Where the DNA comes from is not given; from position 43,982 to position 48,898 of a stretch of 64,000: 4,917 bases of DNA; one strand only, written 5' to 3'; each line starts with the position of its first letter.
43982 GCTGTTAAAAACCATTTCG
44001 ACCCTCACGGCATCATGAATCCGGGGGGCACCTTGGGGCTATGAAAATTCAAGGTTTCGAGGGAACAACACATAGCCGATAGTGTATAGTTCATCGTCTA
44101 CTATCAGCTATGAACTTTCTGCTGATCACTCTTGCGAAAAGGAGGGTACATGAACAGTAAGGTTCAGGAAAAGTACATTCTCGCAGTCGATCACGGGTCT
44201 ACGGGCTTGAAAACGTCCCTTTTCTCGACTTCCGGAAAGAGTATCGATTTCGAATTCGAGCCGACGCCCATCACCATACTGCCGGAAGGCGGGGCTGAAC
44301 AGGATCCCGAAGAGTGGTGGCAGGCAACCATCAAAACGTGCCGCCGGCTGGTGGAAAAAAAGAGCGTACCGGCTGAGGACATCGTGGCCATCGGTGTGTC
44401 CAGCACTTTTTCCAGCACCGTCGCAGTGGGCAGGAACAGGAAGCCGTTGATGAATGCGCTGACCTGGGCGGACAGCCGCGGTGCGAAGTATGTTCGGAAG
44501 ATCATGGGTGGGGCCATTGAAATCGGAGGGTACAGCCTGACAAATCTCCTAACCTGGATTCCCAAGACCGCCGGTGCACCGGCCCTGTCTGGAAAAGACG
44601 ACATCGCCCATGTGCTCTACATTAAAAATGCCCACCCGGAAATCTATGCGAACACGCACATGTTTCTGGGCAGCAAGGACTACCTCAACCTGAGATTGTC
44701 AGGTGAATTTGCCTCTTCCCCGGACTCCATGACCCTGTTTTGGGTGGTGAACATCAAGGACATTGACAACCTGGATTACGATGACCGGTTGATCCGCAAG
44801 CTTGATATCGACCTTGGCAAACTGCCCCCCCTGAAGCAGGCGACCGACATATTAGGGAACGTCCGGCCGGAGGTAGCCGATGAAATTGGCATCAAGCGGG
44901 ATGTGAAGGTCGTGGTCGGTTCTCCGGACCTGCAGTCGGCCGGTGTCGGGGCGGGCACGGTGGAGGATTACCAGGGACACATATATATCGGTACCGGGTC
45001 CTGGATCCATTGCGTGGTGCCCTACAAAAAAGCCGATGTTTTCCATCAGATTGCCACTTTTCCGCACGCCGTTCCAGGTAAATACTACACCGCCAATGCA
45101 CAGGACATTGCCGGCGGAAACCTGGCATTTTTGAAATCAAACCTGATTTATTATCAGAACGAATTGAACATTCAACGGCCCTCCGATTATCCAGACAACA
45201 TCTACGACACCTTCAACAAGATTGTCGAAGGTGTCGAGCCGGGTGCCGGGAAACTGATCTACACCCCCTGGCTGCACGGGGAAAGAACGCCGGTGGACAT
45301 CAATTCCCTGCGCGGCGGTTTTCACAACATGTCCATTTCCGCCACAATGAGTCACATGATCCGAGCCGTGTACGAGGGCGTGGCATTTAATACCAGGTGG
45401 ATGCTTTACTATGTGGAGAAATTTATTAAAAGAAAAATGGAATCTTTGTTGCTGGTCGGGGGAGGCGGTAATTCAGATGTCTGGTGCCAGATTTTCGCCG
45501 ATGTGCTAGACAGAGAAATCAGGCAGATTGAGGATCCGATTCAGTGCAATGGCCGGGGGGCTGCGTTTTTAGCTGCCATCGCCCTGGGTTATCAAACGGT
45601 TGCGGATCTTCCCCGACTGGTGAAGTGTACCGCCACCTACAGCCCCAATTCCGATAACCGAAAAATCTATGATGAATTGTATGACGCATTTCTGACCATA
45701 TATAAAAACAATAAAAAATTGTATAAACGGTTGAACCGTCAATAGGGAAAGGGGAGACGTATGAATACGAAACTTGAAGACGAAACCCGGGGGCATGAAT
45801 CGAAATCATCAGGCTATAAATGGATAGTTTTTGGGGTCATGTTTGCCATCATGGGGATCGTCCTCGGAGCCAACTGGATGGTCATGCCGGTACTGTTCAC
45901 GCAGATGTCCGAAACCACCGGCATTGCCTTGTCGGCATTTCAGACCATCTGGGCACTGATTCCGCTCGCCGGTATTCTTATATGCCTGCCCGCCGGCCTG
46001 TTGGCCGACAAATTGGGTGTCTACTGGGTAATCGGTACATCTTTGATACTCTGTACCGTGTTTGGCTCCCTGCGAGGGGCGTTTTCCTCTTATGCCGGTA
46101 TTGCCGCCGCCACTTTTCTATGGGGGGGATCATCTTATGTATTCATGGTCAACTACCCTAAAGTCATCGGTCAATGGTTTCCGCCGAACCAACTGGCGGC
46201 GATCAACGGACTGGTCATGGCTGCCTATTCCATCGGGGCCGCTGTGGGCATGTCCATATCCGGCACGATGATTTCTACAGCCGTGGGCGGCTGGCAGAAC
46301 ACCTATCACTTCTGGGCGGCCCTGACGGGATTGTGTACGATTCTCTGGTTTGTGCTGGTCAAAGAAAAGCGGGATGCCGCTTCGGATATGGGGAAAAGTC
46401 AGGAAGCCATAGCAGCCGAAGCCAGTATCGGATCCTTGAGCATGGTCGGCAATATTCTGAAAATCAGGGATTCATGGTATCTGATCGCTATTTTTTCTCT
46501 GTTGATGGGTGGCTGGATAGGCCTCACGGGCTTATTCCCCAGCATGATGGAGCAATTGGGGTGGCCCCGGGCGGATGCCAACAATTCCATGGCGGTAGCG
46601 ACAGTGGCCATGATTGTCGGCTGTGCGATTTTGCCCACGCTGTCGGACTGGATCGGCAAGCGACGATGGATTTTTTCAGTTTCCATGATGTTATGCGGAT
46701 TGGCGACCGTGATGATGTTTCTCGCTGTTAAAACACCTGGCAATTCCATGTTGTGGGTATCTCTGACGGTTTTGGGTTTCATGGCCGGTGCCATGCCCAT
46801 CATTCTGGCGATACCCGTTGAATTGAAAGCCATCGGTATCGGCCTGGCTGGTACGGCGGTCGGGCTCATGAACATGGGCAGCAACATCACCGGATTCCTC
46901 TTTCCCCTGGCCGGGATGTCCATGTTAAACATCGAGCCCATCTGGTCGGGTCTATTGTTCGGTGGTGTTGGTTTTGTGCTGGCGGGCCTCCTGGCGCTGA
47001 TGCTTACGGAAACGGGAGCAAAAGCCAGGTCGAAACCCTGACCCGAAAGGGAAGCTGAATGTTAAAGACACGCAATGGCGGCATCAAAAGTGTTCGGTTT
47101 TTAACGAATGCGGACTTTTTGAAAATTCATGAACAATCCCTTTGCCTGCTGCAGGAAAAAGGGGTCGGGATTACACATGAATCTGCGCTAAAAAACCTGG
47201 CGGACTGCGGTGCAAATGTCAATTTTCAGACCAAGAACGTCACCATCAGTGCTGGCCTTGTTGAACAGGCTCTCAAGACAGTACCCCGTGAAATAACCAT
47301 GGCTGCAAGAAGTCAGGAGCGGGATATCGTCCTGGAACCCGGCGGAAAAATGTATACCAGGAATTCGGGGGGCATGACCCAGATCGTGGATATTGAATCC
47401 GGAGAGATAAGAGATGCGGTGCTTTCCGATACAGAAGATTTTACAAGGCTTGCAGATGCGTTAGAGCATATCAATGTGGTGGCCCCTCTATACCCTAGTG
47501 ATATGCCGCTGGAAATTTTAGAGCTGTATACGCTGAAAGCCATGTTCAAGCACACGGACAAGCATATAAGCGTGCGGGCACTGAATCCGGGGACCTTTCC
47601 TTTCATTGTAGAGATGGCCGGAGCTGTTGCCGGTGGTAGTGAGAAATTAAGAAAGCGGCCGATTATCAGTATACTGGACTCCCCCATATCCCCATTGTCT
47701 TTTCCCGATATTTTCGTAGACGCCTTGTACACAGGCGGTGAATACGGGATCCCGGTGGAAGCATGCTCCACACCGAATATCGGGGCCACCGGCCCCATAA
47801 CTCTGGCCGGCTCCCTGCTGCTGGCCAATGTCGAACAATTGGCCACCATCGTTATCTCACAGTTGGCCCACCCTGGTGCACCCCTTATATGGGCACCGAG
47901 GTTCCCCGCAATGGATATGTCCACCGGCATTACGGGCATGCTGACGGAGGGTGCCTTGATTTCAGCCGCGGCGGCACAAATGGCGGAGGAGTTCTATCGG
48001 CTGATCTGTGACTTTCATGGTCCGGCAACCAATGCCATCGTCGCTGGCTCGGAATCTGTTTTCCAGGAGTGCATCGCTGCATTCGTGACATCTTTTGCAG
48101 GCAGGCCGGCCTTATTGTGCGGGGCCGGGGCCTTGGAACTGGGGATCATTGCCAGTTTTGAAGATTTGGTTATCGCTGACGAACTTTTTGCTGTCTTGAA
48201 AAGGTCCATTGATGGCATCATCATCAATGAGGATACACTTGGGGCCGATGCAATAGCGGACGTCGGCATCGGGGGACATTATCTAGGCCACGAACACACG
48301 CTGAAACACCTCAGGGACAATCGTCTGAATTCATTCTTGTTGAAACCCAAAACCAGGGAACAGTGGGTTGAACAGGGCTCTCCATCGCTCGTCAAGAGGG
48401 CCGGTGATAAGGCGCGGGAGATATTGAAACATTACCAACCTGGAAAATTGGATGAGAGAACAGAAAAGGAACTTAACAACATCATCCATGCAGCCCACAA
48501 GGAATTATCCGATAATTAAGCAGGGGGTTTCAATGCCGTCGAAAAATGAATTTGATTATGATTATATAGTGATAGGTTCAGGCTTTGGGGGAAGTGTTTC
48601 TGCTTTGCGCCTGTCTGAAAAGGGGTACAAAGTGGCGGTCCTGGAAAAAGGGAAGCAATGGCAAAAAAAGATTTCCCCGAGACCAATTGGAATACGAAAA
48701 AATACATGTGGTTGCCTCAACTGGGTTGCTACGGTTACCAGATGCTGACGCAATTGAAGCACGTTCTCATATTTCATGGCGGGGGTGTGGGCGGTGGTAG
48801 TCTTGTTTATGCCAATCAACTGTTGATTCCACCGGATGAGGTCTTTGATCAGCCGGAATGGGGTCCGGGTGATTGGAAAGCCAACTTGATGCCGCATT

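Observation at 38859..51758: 13-kb island pairing corrinoid-less MttB-family proteins with FGGY kinases and flavin/NAD oxidoreductases: candidate novel catabolic pathway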

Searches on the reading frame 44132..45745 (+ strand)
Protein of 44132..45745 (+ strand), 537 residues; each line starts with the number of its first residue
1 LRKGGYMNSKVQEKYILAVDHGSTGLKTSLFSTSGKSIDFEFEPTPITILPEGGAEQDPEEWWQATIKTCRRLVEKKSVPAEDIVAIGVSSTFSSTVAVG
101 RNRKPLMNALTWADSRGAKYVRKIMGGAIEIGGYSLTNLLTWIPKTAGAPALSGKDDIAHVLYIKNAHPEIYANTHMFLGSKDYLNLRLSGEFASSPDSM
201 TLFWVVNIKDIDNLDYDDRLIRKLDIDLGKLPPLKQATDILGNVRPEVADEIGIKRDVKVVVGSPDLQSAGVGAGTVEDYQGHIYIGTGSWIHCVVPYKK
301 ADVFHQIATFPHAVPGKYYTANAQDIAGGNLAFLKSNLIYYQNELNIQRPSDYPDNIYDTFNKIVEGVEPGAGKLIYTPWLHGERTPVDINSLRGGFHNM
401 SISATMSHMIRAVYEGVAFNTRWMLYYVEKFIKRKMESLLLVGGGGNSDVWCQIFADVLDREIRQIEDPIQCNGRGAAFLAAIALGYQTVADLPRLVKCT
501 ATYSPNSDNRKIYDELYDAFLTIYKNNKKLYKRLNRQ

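Call 3: search_protein_families(library=pfam, proteins=[window:44132-45745:+])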
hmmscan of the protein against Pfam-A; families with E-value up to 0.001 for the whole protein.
window:44132-45745:+ (537 aa): 2 families
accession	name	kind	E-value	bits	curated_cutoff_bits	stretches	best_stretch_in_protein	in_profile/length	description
PF00370.27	FGGY_N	-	8.3e-43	147.2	28.8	1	15-273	1-245/245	FGGY family of carbohydrate kinases, N-terminal domain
PF02782.22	FGGY_C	-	2e-25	90.2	27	1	287-484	6-197/198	FGGY family of carbohydrate kinases, C-terminal domain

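Call 4: search_protein_families(library=ncbifam, proteins=[window:44132-45745:+], max_evalue=0.00001)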
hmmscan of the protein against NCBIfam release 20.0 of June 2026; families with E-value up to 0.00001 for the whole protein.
window:44132-45745:+ (537 aa): 12 families
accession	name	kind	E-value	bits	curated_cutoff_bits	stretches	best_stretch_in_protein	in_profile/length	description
TIGR01312.1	XylB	equivalog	2.5e-72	244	380.25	1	18-524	2-480/481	xylulokinase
TIGR01314.1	gntK_FGGY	equivalog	6.1e-63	213.1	648.55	1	15-532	1-498/505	gluconokinase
NF008187.0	PRK10939.1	equivalog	3.8e-40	138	528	1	13-531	3-507/521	autoinducer-2 kinase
NF011601.0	PRK15027.1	equivalog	4.5e-40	137.5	912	1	17-529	3-481/484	xylulokinase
NF003154.0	PRK04123.1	equivalog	4.3e-34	118.2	428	1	50-527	50-537/554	ribulokinase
TIGR01311.1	glycerol_kin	equivalog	1.3e-33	116.1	590.35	1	14-511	1-478/496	glycerol kinase GlpK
NF000756.0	PRK00047.1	subfamily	6.2e-31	107.2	498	1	12-512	3-480/502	glycerol kinase GlpK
TIGR02628.1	fuculo_kin_coli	equivalog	4.7e-26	91.7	470.9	1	17-486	4-443/465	L-fuculokinase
TIGR01234.1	L-ribulokinase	equivalog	6e-23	81.4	583.25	1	44-525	43-528/536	ribulokinase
TIGR01315.1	5C_CHO_kinase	subfamily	1.7e-16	60.1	408.7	1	17-530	3-540/541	FGGY family pentulose kinase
TIGR02627.1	rhamnulo_kin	equivalog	1e-11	44.1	527.95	0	164-292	137-255/454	rhamnulokinase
NF007925.0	PRK10640.1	equivalog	4.7e-06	25.3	639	0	398-500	356-457/489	rhamnulokinase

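Call 40: search_solved_structures(query=window:44132-45745:+, max_evalue=1e-20)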
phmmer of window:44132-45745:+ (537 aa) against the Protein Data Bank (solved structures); distinct sequences matched with E-value up to 1e-20: 10.
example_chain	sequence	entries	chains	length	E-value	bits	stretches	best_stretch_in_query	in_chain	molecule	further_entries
2itm_A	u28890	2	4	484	6.2e-37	130.6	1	17-525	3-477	Xylulose kinase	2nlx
3gbt_A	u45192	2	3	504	7.1e-36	127.1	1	14-523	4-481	Gluconate kinase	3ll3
3hz6_A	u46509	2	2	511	4.5e-27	98.1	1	15-488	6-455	Xylulokinase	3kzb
5vm1_A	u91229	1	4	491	3.8e-26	95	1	16-524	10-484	Xylulokinase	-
2zf5_O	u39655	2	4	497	2.7e-24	88.9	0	13-292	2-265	Glycerol kinase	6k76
6k78_B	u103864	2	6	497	3.1e-24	88.7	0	13-292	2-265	Glycerol kinase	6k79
6k78_A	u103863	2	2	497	3.8e-24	88.4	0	13-292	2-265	Glycerol kinase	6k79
6ude_A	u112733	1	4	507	7.6e-24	87.4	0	10-124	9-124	Glycerol kinase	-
5ya0_A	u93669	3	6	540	1e-23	87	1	13-527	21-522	Autoinducer-2 kinase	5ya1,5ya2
3ifr_A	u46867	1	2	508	2.4e-23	85.8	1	11-528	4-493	Carbohydrate kinase, FGGY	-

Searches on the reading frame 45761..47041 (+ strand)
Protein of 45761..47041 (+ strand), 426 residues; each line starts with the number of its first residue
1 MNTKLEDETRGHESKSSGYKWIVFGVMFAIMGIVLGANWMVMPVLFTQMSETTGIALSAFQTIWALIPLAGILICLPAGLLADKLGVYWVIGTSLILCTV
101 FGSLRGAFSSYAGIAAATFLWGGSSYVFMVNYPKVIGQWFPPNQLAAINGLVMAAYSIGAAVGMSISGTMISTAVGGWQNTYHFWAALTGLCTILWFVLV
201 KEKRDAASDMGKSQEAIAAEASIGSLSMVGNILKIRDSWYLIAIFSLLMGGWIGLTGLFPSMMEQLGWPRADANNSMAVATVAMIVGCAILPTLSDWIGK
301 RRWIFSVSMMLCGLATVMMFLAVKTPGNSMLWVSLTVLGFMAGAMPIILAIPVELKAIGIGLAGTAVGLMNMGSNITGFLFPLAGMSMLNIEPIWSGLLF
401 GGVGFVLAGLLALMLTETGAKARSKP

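Call 3: search_protein_families(library=pfam, proteins=[window:45761-47041:+])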
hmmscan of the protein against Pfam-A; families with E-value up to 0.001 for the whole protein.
window:45761-47041:+ (426 aa): 2 families
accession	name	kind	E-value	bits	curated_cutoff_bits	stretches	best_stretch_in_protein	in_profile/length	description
PF07690.21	MFS_1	-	7.4e-35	120.9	33.4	1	28-382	2-347/347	Major Facilitator Superfamily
PF13347.12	MFS_2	-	3.3e-09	36.3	27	1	161-345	157-331/427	MFS/sugar transport protein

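Call 4: search_protein_families(library=ncbifam, proteins=[window:45761-47041:+], max_evalue=0.00001)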
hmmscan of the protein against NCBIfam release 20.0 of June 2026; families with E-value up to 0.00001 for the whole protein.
window:45761-47041:+ (426 aa): 6 families
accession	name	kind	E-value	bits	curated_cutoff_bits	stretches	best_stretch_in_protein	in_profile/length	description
TIGR00893.1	2A0114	subfamily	4.6e-21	75.2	395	1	65-415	36-397/399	D-galactonate transporter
TIGR00896.1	CynX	subfamily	3.7e-12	46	406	1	44-368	21-325/355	CynX/NimT family MFS transporter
NF007256.0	PRK09705.1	subfamily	1.1e-09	37.9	312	1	34-372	20-336/393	cyanate transporter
TIGR00894.1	2A0114euk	subfamily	1.8e-09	36.6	626.45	1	68-387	86-404/465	Na(+)-dependent inorganic phosphate cotransporter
NF049980.1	SfMCT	equivalog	1.1e-07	30.9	320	1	43-389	22-362/378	L-lactate MFS transporter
TIGR00880.1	2_A_01_02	superfamily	5.2e-07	29.9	131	1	70-202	10-140/141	multidrug resistance protein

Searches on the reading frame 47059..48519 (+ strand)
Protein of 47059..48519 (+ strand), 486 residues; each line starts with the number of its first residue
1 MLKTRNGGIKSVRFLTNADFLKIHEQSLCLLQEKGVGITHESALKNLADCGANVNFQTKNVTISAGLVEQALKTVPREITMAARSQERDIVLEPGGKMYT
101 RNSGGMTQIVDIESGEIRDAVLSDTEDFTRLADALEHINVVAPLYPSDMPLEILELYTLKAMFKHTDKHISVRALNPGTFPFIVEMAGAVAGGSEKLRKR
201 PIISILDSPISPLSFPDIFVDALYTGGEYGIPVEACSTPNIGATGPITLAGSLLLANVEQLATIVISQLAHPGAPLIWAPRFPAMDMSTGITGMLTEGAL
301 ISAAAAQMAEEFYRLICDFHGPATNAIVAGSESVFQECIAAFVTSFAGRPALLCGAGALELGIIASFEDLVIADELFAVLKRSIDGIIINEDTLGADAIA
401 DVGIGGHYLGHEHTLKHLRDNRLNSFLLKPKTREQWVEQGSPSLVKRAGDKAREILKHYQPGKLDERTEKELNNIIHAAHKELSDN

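Call 3: search_protein_families(library=pfam, proteins=[window:47059-48519:+])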
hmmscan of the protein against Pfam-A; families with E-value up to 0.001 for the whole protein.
window:47059-48519:+ (486 aa): 1 family
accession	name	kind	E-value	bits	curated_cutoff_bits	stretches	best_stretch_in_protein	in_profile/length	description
PF06253.16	MTTB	-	2.5e-77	260.5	25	1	8-481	27-497/500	Trimethylamine methyltransferase (MTTB)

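Call 4: search_protein_families(library=ncbifam, proteins=[window:47059-48519:+], max_evalue=0.00001)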
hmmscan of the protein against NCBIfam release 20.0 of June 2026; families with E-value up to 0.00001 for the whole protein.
window:47059-48519:+ (486 aa): 1 family
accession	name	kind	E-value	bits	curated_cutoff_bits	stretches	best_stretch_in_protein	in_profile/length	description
TIGR02369.2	trimeth_pyl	equivalog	5e-115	384.7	525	1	12-479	3-468/469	[trimethylamine--corrinoid protein] Co-methyltransferase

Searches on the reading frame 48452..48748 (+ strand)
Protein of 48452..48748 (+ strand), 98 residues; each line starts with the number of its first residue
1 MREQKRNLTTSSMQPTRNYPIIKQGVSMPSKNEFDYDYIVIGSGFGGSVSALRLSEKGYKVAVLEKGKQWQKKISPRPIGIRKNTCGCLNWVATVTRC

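Call 3: search_protein_families(library=pfam, proteins=[window:48452-48748:+])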
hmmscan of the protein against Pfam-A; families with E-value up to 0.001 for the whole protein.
window:48452-48748:+ (98 aa): 5 families
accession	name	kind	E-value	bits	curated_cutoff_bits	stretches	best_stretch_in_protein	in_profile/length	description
PF00890.30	FAD_binding_2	-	6.8e-07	29.3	20.4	1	37-69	1-33/414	FAD binding domain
PF13450.12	NAD_binding_8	-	2.3e-06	28.2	21.9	1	40-68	1-29/68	NAD(P)-binding Rossmann-like domain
PF01266.30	DAO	-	2.8e-06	27.6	27.9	1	37-69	1-33/353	FAD dependent oxidoreductase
PF07992.20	Pyr_redox_2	-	2.1e-05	24.5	26.1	1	36-70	1-35/291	Pyridine nucleotide-disulphide oxidoreductase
PF03486.20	HI0933_like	-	7.4e-05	22.7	50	1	37-75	2-40/244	HI0933-like protein Rossmann domain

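Call 4: search_protein_families(library=ncbifam, proteins=[window:48452-48748:+], max_evalue=0.00001)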
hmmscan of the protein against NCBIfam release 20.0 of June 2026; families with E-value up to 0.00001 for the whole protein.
window:48452-48748:+ (98 aa): 6 families
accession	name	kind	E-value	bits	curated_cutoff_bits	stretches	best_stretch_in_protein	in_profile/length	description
NF058674.1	CholsOxChoxAB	equivalog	2.9e-19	69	850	1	32-74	2-44/535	cholesterol oxidase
NF003585.0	PRK05249.1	equivalog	1.3e-06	27.3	465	1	31-69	2-40/464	Si-specific NAD(P)(+) transhydrogenase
NF002480.1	PRK01747.1-1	equivalog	1.6e-06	26.9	540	1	4-81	218-294/645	bifunctional tRNA (5-methylaminomethyl-2-thiouridine)(34)-methyltransferase MnmC2/FAD-dependent 5-carboxymethylaminomethyl-2-thiouridine(34)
TIGR02032.1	GG-red-SF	subfamily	1.7e-06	28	158.8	1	36-72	1-37/297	geranylgeranyl reductase family protein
NF002550.0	PRK02106.1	subfamily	2e-06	26.6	605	1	34-69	4-40/563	choline dehydrogenase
TIGR01350.1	lipoamide_DH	equivalog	6.2e-06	25.2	408.8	1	36-68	2-33/461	dihydrolipoyl dehydrogenase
